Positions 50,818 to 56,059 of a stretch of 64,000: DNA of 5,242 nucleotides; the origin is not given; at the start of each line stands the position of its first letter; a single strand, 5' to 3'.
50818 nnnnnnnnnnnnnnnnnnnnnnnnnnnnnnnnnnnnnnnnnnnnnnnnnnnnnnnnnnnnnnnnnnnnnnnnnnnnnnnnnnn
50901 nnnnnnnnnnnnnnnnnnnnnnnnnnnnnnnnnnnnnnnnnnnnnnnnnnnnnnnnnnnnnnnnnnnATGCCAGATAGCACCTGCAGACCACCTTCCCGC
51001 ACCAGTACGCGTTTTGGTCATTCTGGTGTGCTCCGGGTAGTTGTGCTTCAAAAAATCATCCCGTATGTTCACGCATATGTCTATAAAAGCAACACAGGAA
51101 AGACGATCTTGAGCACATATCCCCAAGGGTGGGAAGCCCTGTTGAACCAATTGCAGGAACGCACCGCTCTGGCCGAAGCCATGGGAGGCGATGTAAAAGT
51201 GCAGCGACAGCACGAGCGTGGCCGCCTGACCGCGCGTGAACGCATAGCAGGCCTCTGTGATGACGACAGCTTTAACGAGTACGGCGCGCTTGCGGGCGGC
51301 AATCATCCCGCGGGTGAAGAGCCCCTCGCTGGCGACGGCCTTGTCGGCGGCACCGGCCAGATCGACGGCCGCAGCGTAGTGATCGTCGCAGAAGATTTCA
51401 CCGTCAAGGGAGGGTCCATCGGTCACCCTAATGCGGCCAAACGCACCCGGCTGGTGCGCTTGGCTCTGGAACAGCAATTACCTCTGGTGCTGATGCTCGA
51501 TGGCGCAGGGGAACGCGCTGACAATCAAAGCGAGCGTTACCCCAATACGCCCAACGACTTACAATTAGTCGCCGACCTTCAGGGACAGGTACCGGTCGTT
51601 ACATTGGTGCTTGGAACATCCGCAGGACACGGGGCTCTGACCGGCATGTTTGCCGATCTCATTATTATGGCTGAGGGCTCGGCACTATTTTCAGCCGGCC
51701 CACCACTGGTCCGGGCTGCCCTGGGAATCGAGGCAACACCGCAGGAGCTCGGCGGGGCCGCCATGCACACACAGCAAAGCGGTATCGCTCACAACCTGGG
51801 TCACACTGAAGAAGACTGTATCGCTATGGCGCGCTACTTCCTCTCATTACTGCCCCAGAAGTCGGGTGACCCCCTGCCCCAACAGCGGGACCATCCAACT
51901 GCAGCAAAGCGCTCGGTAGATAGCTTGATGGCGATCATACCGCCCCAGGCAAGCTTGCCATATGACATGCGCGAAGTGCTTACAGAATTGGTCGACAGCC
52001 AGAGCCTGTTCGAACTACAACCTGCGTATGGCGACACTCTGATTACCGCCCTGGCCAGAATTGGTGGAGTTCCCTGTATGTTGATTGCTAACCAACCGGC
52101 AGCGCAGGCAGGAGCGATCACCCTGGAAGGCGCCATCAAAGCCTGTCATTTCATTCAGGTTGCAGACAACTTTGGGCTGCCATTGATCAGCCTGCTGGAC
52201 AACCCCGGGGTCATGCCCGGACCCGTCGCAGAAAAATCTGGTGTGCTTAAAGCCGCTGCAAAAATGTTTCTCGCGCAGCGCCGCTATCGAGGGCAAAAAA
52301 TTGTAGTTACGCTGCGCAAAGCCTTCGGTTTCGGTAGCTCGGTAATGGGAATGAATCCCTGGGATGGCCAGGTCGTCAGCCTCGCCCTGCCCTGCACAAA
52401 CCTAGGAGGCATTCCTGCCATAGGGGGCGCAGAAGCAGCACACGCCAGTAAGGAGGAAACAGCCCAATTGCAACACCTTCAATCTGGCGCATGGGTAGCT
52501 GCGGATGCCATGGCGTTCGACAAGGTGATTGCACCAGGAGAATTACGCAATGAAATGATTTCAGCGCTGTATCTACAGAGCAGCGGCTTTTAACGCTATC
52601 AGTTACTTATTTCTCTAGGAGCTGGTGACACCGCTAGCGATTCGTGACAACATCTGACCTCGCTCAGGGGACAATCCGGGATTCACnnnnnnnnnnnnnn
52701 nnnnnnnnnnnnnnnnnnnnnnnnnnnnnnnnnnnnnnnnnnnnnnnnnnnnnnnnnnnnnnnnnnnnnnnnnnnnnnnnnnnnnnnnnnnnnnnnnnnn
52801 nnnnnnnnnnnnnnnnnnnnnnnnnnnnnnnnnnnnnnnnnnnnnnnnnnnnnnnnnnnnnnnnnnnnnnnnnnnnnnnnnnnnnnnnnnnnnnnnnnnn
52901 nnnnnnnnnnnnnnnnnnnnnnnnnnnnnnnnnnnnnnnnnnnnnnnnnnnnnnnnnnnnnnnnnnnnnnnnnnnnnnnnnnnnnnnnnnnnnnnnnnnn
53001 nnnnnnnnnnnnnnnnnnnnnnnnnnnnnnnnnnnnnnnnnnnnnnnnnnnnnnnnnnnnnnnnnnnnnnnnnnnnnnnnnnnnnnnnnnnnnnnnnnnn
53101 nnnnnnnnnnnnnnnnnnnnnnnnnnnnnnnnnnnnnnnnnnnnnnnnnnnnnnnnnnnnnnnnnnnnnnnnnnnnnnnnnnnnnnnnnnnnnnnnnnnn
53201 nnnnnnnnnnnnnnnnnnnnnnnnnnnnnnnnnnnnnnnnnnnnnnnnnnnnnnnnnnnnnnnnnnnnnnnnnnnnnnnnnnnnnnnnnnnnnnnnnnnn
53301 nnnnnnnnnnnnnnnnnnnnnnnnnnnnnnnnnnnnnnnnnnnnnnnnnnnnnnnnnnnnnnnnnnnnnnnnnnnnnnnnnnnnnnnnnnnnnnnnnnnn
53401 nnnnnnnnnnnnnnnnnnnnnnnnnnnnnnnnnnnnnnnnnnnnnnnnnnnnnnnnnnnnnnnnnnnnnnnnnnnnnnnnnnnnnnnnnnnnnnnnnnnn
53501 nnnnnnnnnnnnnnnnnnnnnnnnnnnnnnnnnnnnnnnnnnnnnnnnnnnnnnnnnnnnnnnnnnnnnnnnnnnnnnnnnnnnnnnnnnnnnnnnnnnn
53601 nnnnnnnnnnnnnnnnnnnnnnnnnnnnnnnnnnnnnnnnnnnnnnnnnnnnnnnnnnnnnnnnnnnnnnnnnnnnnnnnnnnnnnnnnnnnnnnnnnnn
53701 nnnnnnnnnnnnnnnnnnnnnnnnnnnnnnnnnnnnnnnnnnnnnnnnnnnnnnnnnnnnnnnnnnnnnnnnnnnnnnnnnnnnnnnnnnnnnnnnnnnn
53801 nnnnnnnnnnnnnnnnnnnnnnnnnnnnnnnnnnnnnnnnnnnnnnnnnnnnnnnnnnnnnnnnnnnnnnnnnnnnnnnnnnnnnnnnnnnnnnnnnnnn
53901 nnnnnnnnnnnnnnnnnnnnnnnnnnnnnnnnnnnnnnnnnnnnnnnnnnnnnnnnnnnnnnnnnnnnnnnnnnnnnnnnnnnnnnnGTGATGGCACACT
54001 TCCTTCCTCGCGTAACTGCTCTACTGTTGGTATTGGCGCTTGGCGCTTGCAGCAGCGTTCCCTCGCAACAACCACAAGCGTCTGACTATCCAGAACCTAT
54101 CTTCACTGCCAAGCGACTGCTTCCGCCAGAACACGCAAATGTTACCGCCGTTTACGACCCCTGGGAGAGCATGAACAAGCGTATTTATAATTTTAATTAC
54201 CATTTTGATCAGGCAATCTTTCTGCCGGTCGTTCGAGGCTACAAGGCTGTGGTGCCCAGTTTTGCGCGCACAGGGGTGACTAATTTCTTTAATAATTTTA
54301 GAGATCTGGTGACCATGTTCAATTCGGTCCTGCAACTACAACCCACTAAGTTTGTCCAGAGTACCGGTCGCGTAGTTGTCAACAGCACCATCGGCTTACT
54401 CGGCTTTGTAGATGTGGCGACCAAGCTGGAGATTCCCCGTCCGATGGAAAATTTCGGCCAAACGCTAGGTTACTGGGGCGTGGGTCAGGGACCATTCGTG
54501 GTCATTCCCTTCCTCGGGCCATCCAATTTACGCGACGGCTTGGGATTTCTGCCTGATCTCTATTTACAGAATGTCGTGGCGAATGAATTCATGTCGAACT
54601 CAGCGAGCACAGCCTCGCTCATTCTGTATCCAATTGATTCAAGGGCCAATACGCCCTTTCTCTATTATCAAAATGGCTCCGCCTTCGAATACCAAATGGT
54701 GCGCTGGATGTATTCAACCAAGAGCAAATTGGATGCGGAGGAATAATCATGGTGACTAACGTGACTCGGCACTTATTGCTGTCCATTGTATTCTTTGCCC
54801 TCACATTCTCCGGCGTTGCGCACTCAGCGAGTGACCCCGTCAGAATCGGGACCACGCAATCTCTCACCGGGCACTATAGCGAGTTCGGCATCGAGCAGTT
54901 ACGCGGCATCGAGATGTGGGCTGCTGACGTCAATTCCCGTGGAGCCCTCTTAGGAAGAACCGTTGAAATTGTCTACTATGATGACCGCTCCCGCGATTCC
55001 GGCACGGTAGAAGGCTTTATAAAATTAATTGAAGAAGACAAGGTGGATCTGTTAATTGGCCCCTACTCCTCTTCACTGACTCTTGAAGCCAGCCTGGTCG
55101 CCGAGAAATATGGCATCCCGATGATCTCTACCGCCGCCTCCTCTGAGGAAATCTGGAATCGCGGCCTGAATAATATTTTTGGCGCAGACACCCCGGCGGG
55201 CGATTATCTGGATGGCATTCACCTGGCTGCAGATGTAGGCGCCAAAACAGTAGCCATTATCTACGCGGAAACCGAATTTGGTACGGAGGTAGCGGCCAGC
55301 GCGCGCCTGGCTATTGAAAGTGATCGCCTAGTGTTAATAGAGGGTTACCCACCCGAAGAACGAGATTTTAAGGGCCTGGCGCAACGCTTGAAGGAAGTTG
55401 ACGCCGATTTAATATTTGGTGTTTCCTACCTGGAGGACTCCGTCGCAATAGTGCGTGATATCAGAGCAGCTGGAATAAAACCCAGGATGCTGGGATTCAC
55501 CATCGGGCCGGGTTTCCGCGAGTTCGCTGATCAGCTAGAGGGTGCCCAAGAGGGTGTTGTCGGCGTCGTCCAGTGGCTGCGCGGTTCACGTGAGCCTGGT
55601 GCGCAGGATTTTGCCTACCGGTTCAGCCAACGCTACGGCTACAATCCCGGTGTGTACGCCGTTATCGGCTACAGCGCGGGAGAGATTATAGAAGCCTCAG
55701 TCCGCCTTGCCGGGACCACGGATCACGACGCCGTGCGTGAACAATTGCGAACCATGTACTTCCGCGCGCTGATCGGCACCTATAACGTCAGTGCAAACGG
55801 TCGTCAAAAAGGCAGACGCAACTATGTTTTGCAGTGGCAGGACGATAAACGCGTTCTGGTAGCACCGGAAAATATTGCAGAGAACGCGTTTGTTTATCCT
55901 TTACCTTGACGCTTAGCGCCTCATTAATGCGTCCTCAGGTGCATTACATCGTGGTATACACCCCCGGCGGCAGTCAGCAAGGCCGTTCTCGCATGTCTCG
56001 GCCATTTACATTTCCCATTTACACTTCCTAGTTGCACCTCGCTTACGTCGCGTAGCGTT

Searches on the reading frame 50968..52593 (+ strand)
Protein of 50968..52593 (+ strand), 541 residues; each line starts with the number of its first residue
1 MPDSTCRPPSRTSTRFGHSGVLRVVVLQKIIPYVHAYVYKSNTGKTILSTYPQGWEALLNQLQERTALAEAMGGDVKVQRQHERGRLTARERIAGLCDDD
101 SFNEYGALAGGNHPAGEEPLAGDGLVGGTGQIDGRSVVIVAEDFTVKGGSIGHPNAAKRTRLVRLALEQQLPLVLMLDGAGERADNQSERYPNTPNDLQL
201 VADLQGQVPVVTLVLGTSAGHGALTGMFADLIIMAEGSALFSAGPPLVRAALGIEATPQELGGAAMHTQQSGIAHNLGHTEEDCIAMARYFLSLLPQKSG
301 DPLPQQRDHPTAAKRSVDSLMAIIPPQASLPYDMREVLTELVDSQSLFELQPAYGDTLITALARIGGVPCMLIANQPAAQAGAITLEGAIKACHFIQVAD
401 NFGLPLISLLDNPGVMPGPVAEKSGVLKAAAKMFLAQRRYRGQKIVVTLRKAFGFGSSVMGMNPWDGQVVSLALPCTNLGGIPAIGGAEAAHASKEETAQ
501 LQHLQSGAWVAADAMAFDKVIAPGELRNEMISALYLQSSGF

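Call 43: search_protein_families(library=pfam, proteins=[window:50968-52593:+], max_evalue=0.00001)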
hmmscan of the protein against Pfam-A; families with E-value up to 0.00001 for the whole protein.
window:50968-52593:+ (541 aa): 2 families
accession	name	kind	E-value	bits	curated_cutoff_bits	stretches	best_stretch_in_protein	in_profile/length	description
PF01039.27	Carboxyl_trans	-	4.7e-91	306.3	22.3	1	80-533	1-474/493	Carboxyl transferase domain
PF03255.19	ACCA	-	2.2e-13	50.5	23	1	357-437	93-181/310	Acetyl co-enzyme A carboxylase carboxyltransferase-like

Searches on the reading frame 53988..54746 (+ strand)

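Call 43: search_protein_families(library=pfam, proteins=[window:53988-54746:+], max_evalue=0.00001)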
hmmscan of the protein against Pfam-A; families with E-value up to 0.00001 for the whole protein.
window:53988-54746:+ (252 aa): 1 family
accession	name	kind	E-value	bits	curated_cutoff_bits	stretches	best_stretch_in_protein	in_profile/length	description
PF04333.18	MlaA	-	2.6e-62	210.4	25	1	56-246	2-192/195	MlaA lipoprotein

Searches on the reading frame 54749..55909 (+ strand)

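Call 43: search_protein_families(library=pfam, proteins=[window:54749-55909:+], max_evalue=0.00001)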
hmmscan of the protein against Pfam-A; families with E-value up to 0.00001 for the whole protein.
window:54749-55909:+ (386 aa): 3 families
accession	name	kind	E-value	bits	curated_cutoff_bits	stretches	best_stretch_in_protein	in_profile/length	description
PF13458.12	Peripla_BP_6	-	8.4e-58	197.1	31.7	1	30-366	1-341/343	Periplasmic binding protein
PF13433.12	Peripla_BP_5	-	7.5e-17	61.9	27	1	31-366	1-339/363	Periplasmic binding protein domain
PF01094.35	ANF_receptor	-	4.6e-11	42.8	25.4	1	59-289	11-253/353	Receptor family ligand binding region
